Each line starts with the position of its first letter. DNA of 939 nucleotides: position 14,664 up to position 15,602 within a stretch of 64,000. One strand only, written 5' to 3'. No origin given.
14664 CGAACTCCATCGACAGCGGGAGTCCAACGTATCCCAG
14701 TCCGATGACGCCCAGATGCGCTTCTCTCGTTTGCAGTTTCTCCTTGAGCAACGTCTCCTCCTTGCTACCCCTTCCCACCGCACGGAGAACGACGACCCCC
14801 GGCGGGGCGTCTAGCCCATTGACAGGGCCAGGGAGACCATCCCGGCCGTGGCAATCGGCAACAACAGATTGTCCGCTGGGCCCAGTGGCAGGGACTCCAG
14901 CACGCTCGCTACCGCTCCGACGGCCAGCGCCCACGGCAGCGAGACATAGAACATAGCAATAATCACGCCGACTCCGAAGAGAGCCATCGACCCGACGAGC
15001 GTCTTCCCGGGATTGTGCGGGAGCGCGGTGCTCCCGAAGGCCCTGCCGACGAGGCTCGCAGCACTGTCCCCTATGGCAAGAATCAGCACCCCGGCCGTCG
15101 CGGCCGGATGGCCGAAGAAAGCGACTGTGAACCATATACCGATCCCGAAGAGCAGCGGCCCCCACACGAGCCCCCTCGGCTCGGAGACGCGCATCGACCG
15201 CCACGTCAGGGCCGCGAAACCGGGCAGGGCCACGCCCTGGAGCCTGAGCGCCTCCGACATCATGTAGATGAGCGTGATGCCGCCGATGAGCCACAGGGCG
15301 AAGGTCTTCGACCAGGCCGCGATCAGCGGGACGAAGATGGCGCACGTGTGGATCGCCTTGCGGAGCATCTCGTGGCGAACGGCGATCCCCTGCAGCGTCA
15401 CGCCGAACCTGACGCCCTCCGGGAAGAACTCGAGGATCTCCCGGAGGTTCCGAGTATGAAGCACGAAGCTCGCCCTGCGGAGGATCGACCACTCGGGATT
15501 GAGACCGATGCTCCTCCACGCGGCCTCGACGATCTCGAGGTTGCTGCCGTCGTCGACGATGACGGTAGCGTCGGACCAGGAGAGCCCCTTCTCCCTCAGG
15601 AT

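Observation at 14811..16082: Fusion of a HAD phosphatase domain to a CTP-dependent polyprenol/dolichol-kinase-like membrane domain, next to UDP-HexNAc(A) biosynthesis genes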

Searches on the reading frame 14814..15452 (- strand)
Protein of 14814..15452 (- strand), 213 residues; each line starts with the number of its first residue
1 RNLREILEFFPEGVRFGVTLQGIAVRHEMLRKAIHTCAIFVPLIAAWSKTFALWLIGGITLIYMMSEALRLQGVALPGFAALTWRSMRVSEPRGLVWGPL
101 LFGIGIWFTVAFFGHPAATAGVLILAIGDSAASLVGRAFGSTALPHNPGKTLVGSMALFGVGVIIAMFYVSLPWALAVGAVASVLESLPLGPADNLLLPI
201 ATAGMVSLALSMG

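Call 5: search_protein_families(library=pfam, proteins=[window:14814-15452:-], max_evalue=10)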
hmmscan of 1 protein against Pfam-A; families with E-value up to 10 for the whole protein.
seq(213 aa): 0 families

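Call 12: search_solved_structures(query=A2, max_evalue=10, show_alignments=3)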
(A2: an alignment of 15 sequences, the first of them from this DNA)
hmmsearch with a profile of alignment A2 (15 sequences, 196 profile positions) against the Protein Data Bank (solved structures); distinct sequences matched with E-value up to 10: 2.
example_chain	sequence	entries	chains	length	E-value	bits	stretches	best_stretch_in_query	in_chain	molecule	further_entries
4q2e_A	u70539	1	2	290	0.017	18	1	96-155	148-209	Phosphatidate cytidylyltransferase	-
4q2g_A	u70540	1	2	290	0.025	17.4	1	96-155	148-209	Phosphatidate cytidylyltransferase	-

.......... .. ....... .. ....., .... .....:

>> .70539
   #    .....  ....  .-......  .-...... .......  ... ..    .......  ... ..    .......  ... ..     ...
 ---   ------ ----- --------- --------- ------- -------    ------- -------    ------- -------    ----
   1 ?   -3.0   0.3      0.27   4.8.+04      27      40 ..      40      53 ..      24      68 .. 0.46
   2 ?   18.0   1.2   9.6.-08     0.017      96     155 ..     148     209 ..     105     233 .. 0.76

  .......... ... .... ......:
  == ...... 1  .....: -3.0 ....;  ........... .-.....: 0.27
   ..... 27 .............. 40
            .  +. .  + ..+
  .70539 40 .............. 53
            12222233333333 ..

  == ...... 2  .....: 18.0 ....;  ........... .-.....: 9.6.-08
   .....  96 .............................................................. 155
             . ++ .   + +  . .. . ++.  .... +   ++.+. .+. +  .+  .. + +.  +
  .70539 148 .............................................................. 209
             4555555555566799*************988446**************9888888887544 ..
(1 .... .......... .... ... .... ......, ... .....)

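Call 25: search_protein_representatives(alignment_id=A2)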
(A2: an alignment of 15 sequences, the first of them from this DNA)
Query: 15 sequences, 196 profile positions. Proteins with E-value up to 0.001 (for the whole library): 7915; up to 1e-10: 2424; up to 1e-30: 151. The best 150 are listed.
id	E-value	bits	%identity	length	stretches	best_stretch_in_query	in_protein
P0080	6.3e-85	300.1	-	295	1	1-195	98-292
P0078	1.0e-80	286.4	-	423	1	3-195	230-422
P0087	8.3e-70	250.8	-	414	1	4-192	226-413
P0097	5.0e-64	231.9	-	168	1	29-193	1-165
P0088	1.0e-61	224.3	-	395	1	11-192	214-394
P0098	3.2e-55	203.2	-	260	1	7-191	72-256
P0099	1.1e-51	191.6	-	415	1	9-191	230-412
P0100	2.5e-50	187.2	-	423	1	8-193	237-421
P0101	2.1e-48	181.0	-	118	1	78-193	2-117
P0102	6.4e-48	179.3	-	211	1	7-192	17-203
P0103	1.3e-47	178.4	-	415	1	7-194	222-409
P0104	7.5e-47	175.9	-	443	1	5-191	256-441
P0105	9.2e-47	175.6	-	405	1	10-188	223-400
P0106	9.4e-47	175.5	-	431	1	4-189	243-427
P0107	1.9e-46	174.6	-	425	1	7-192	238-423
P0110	8.3e-46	172.5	-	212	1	8-191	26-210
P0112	1.6e-45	171.5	-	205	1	10-192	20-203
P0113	3.2e-45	170.5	-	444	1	5-189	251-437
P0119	1.6e-43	165.0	-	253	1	6-192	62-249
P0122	3.3e-43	164.0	-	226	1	7-192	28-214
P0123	4.1e-43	163.7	-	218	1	6-188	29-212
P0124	7.7e-43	162.8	-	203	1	7-191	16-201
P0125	8.9e-43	162.6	-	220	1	9-191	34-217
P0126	1.0e-42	162.4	-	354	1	6-194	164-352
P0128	2.7e-42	161.0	-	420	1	8-193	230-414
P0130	6.5e-41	156.5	-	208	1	9-191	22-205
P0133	3.2e-40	154.2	-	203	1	8-188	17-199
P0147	6.2e-39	150.0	-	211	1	5-189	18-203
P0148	6.4e-39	150.0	-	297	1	9-193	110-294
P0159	8.2e-38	146.4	-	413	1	6-192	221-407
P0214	9.0e-33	129.9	-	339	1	4-188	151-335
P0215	1.0e-32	129.7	-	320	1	8-190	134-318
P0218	1.7e-32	129.0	-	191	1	10-189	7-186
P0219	1.8e-32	128.9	-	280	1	10-193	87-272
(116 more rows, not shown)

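Call 32: search_protein_families(library=pfam, proteins=[P0214, P0215, P0126, P0148, P0219, P0098, P0102, P0110, P0112, P0119], max_evalue=0.01)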
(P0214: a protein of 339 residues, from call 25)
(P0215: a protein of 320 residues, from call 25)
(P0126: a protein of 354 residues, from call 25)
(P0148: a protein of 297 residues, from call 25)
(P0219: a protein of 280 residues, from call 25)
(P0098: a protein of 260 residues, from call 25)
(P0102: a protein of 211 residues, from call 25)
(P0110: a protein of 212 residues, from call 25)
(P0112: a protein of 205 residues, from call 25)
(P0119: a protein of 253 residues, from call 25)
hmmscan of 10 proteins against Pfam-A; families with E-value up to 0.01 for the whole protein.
P0214 (339 aa): 2 families
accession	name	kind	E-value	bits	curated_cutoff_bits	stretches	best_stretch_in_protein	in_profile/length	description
PF01569.27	PAP2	-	2.5e-21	76.2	27.2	1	47-149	4-123/130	PAP2 superfamily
PF14378.12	PAP2_3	-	1.9e-06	28.3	27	1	83-143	126-187/190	PAP2 superfamily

P0215 (320 aa): 2 families
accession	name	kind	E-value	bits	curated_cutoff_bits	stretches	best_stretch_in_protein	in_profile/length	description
PF12710.13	HAD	-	1.9e-07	32.1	27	1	2-89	98-188/189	haloacid dehalogenase-like hydrolase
PF00702.32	Hydrolase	-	0.00062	20.6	26.4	1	1-90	110-188/191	haloacid dehalogenase-like hydrolase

P0126 (354 aa): 3 families
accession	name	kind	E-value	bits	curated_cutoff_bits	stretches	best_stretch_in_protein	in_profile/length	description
PF12710.13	HAD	-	2.3e-07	31.8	27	1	40-113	111-188/189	haloacid dehalogenase-like hydrolase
PF08282.18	Hydrolase_3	-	0.00024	21.4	20.9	1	82-144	188-251/255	haloacid dehalogenase-like hydrolase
PF00702.32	Hydrolase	-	0.0095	16.8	26.4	0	67-117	144-191/191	haloacid dehalogenase-like hydrolase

P0148 (297 aa): 0 families

P0219 (280 aa): 0 families

P0098 (260 aa): 1 family
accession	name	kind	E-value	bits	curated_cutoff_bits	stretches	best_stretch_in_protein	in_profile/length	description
PF01148.25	CTP_transf_1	-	1.6e-06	28.6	24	1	167-229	137-201/264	Cytidylyltransferase family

P0102 (211 aa): 0 families

P0110 (212 aa): 0 families

P0112 (205 aa): 0 families

P0119 (253 aa): 0 families

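Call 36: list_cluster_members(proteins=[P0099, P0100, P0103, P0104, P0106, P0113, P0128, P0159, P0214, P0102])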
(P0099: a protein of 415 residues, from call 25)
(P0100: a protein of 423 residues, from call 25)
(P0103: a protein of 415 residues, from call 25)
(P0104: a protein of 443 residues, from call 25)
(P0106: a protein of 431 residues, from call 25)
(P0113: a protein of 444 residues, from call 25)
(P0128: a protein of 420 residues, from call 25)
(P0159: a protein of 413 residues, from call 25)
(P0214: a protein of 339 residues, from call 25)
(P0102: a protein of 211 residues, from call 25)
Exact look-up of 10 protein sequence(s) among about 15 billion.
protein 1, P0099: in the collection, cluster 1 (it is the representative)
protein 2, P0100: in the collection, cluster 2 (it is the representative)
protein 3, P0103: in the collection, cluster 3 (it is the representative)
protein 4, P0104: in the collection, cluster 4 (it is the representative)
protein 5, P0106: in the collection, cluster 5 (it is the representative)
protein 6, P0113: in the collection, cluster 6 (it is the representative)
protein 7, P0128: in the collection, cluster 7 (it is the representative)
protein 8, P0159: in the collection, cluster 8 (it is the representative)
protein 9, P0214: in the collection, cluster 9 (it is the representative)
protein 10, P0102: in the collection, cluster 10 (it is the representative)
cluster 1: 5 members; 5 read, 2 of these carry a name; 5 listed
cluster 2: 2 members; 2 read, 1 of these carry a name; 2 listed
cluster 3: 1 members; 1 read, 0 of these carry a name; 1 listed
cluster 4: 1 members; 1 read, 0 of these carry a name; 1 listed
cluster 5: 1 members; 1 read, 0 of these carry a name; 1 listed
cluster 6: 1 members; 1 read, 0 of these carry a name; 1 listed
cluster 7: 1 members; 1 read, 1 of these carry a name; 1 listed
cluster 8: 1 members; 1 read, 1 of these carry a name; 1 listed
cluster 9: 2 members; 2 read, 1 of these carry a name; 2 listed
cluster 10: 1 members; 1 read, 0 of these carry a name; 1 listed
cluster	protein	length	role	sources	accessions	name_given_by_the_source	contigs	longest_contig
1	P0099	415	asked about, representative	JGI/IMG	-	-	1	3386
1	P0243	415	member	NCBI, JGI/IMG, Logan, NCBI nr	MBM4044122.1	MAG: hypothetical protein FJ279_03335 [Planctomycetes bacterium] | hypothetical protein [Planctomycetota bacterium]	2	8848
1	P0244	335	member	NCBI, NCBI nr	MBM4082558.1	MAG: hypothetical protein FJ278_22830, partial [Planctomycetes bacterium] | hypothetical protein [Planctomycetota bacterium]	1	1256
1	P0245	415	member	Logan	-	-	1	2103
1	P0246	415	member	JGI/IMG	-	-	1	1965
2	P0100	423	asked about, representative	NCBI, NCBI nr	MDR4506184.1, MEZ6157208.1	MAG: HAD-IB family phosphatase [Candidatus Scalindua sp.] | HAD-IB family phosphatase [Candidatus Scalindua sp.]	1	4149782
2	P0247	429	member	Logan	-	-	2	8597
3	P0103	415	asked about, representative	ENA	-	-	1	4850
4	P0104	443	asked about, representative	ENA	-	-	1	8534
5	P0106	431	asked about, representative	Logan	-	-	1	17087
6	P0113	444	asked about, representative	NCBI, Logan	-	-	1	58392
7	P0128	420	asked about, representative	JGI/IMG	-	phytol kinase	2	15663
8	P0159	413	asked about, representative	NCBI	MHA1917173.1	MAG: haloacid dehalogenase-like hydrolase [Candidatus Ranarchaeia archaeon]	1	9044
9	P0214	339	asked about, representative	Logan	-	-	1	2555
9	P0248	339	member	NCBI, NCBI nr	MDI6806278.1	MAG: phosphatase PAP2 family protein [Candidatus Aenigmarchaeota archaeon] | phosphatase PAP2 family protein [Candidatus Aenigmarchaeota archaeon]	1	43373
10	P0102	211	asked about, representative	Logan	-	-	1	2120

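Call 41: find_encoding_contigs(protein=P0100, flank=8000, max_places=1)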
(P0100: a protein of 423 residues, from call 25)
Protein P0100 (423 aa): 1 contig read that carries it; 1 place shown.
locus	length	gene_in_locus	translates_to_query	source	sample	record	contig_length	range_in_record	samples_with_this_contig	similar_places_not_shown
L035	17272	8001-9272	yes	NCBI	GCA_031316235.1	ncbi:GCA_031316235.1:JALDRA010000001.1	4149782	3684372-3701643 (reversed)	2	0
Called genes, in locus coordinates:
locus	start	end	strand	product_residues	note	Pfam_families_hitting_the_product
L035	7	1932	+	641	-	PF00012:HSP70, PF06723:MreB_Mbl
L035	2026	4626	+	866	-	PF02861:Clp_N, PF23569:NBD_SMAX1 (weak), PF00004:AAA, PF17871:AAA_lid_9, PF00004:AAA, PF07724:AAA_2, PF07728:AAA_5, PF10431:ClpB_D2-small, +6 more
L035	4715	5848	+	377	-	PF03706:LPG_synthase_TM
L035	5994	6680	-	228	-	PF01694:Rhomboid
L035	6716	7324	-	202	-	PF01510:Amidase_2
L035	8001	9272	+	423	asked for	PF00702:Hydrolase, PF12710:HAD, PF08282:Hydrolase_3 (faint)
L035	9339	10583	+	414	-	PF01136:Peptidase_U32, PF16325:Peptidase_U32_C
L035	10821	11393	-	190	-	-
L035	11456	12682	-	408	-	PF04187:Cofac_haem_bdg, PF13180:PDZ_2, PF17820:PDZ_6 (weak)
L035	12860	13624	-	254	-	PF03819:MazG, PF12643:MazG-like (faint), PF01503:PRA-PH (weak), PF03819:MazG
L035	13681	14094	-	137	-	PF02472:ExbD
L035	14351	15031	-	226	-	PF01618:MotA_ExbB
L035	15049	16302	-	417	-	PF13103:TonB_2 (weak)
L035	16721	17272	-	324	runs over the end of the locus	PF01145:Band_7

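Call 42: find_encoding_contigs(protein=P0113, flank=8000, max_places=1)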
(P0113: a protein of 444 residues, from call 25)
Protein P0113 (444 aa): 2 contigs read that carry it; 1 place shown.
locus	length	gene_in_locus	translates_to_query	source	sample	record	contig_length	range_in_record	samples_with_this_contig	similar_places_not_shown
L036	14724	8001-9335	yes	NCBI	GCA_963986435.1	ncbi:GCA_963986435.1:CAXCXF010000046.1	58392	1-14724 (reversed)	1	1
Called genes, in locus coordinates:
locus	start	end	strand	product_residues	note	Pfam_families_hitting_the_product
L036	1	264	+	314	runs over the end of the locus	PF00005:ABC_tran, PF13304:AAA_21 (weak)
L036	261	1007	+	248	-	PF01061:ABC2_membrane (weak), PF12679:ABC2_membrane_2, PF12730:ABC2_membrane_4 (weak), PF13346:ABC2_membrane_5 (faint), PF12698:ABC2_membrane_3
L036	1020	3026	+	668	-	PF23357:DUF7088, PF09822:ABC_transp_aux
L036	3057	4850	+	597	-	PF14238:DUF4340, PF13616:Rotamase_3, PF00639:Rotamase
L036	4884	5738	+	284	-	-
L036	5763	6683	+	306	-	PF00215:OMPdecase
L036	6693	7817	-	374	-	PF03462:PCRF, PF00472:RF-1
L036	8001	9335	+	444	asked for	PF00702:Hydrolase, PF12710:HAD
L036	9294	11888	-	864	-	PF00270:DEAD (faint), PF13307:Helicase_C_2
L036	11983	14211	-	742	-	PF13385:Laminin_G_3, PF00251:Glyco_hydro_32N, PF08244:Glyco_hydro_32C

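Call 43: predict_structure(alignment_id=A2)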
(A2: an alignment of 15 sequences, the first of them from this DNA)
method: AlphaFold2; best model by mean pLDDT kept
length: 196 residues; sequences in the alignment: 15
mean_pLDDT: 89.6   pTM: 0.85
mean pLDDT of the five models: 89.6, 88.3, 88.1, 87.2, 84.6
residues with pLDDT >= 90: 123; 70-90: 59; 50-70: 14; < 50: 0
segments of 3 or more residues with pLDDT < 50: none
pLDDT, mean of each block of 10 residues (from residue 1): 76 84 95 97 90 80 71 66 93 98 97 91 90 93 98 98 96 92 98 94
secondary structure, 60 per line:
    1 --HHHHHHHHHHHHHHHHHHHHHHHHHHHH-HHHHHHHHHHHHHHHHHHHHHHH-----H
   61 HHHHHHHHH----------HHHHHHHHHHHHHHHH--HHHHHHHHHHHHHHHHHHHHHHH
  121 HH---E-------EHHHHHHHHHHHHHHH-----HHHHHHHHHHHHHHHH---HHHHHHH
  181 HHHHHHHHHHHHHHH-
elements in order: H3-30 H32-54 H60-69 H80-95 H98-122 H135-149 H155-170 H174-195

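Call 47: find_homologous_proteins(query=A2, max_evalue=0.00001)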
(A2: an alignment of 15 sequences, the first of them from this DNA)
Query A2 (15 sequences) (196 aa, profile of the alignment): 19 proteins with E <= 0.00001 among 8000 candidates.
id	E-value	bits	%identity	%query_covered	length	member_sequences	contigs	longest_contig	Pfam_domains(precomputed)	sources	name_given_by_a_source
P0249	3.1e-86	306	66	99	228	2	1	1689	-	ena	-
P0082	1.6e-85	304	66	99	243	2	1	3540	-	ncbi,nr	ncbi:MAG: hypothetical protein KAW67_03675, partial [Candidatus Eisenbacteria sp.]|nr:hypothetical p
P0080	2.0e-84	300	67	100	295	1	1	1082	-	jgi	jgi:dolichol kinase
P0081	3.3e-84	299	63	99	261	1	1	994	-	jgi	jgi:dolichol kinase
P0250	1.2e-83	298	64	98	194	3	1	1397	-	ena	-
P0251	2.2e-68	248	70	79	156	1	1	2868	-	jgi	jgi:phytol kinase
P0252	5.5e-63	230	71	72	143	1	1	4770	-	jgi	-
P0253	1.9e-51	193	69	64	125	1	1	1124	-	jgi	-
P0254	4.7e-51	191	68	64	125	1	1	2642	-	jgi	jgi:dolichol kinase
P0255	2.6e-50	189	70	63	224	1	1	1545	-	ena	-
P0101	6.5e-48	181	70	60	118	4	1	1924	-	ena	-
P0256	6.5e-47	178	69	59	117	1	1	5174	-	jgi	-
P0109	2.4e-45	173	61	70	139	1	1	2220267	-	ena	-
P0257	1.0e-39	154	37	95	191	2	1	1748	-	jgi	jgi:dolichol kinase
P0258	1.2e-35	141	34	94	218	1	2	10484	-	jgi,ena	-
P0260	5.5e-17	80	33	94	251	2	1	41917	-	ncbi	-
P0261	5.8e-8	51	30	44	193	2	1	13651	PF01148.26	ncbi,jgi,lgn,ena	-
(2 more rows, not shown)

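Call 49: fold_search(model_id=the predicted structure, library=pdb)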
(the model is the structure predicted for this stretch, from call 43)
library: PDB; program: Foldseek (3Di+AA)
matches with E <= 10: 159; with E <= 0.001: 0
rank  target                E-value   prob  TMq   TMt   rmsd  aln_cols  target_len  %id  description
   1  6z0c_A                1.3e+00  0.13  0.22  0.21  21.0       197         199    9  Structure of in silico modelled artificial Maquette-3 protein (released 2021-03-17)
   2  4g12_A                1.3e+00  0.16  0.26  0.26  10.8       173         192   17  Crystal structure of putative TetR family transcriptional regulator, Fad35R, from Mycobacterium tuberculosis (released 2013-07-10)
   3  5orq_A                1.6e+00  0.06  0.17  0.11  16.9       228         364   11  Crystal structure of designed cPPR-Telo1 in complex with ssDNA (released 2018-06-20)
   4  4ozs                  1.7e+00  0.06  0.16  0.17  13.9       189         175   14  RNA binding protein (released 2015-04-22)
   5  7b03_A                1.9e+00  0.11  0.26  0.24  11.9       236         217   12  Cryo-EM structure of the green-light absorbing proteorhodopsin (released 2021-06-16)
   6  7ytb_A                2.1e+00  0.14  0.27  0.23  12.8       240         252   10  Crystal structure of Kin4B8 (released 2023-03-15)
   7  6z0c_D                2.1e+00  0.08  0.21  0.21  20.0       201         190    8  Structure of in silico modelled artificial Maquette-3 protein (released 2021-03-17)
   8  7q37                  2.1e+00  0.08  0.24  0.23  11.8       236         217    9  Crystal structure of proton pump MAR rhodopsin pressurized with krypton (released 2022-04-27)
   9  8qle                  2.1e+00  0.07  0.22  0.17  13.8       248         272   15  Crystal structure of the light-driven sodium pump ErNaR in the monomeric form at pH 4.6 (released 2024-04-24)
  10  8qpf_A                2.2e+00  0.12  0.24  0.15   8.5       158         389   14  Ammonium Transporter Amt1 from Shewanella denitrificans (released 2024-06-12)
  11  5jr9_C                2.3e+00  0.15  0.30  0.32  11.4       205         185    7  Crystal structure of apo-NeC3PO (released 2016-09-28)
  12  4oaa_A                2.3e+00  0.07  0.20  0.13  13.0       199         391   13  Crystal structure of E. coli lactose permease G46W,G262W bound to sugar (released 2014-01-29)
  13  9g9o_A                2.3e+00  0.05  0.18  0.10  19.3       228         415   15  Lipid III flippase WzxE with NB10 and NB7 nanobodies in outward-facing conformation - crystal 2 (released 2025-01-22)
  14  9g95_A                2.3e+00  0.05  0.18  0.10  16.5       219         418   15  Lipid III flippase WzxE with NB10 nanobody in outward-facing conformation at 2.7552 A (released 2025-01-22)
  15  9dsf_C                2.3e+00  0.04  0.16  0.19  17.4       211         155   13  Cyanide-ligated Bordetella pertussis globin coupled sensor regulatory domain S68A (released 2025-12-24)
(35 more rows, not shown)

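Call 61: find_encoding_contigs(protein=P0159, flank=6000, max_places=1)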
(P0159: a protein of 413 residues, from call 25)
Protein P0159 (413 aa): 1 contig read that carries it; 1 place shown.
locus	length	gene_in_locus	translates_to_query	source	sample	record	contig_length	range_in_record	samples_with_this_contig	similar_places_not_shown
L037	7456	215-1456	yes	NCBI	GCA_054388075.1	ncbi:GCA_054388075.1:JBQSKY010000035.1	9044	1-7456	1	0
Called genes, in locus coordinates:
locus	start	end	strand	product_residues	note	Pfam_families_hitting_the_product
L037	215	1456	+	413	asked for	PF12710:HAD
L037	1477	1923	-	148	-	PF14478:DUF4430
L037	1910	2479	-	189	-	PF07155:ECF-ribofla_trS (weak)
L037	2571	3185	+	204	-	PF22167:PH0730-like_N, PF21715:CggR_N (faint), PF14544:DUF4443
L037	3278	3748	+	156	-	PF00583:Acetyltransf_1, PF13673:Acetyltransf_10 (weak), PF13508:Acetyltransf_7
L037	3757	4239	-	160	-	PF01862:PvlArgDC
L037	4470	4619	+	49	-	-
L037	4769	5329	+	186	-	PF01385:OrfB_IS605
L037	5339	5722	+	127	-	PF07282:Cas12f1-like_TNB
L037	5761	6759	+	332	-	PF00348:polyprenyl_synt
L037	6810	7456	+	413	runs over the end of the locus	PF01909:NTP_transf_2 (weak), PF09249:tRNA_NucTransf2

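Call 62: find_encoding_contigs(protein=P0248, flank=6000, max_places=1)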
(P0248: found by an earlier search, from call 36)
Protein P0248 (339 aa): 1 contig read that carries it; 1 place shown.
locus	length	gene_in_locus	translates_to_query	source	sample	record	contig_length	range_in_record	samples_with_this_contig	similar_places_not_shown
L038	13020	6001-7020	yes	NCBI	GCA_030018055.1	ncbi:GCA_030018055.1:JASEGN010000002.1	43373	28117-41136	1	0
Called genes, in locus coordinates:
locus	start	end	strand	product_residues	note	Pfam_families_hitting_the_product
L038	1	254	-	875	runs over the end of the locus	PF03463:eRF1_1, PF03464:eRF1_2 (weak), PF18854:baeRF_family10 (faint), PF14890:Intein_splicing, PF14528:LAGLIDADG_3, PF03464:eRF1_2, PF03465:eRF1_3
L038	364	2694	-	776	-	PF00133:tRNA-synt_1, PF09334:tRNA-synt_1g, PF08264:Anticodon_1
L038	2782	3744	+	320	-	-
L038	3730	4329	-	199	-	PF04013:Methyltrn_RNA_2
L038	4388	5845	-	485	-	PF00206:Lyase_1, PF10397:ADSL_C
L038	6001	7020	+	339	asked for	PF01569:PAP2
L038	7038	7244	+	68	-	PF03966:Trm112p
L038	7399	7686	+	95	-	PF17244:CDC24_OB3 (weak), PF21473:OB_Ssb-like (weak), PF01336:tRNA_anti-codon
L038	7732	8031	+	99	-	PF14018:DUF4234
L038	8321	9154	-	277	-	PF01887:SAM_HAT_N, PF20257:SAM_HAT_C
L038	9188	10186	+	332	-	-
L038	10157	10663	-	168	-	PF01583:APS_kinase (faint), PF08433:KTI12, PF13207:AAA_17 (weak), PF13238:AAA_18, PF13671:AAA_33, PF01591:6PF2K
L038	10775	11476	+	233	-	PF27854:Heavy_Cys_CGP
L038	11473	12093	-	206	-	PF00156:Pribosyltran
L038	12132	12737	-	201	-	PF24367:DUF7523 (weak)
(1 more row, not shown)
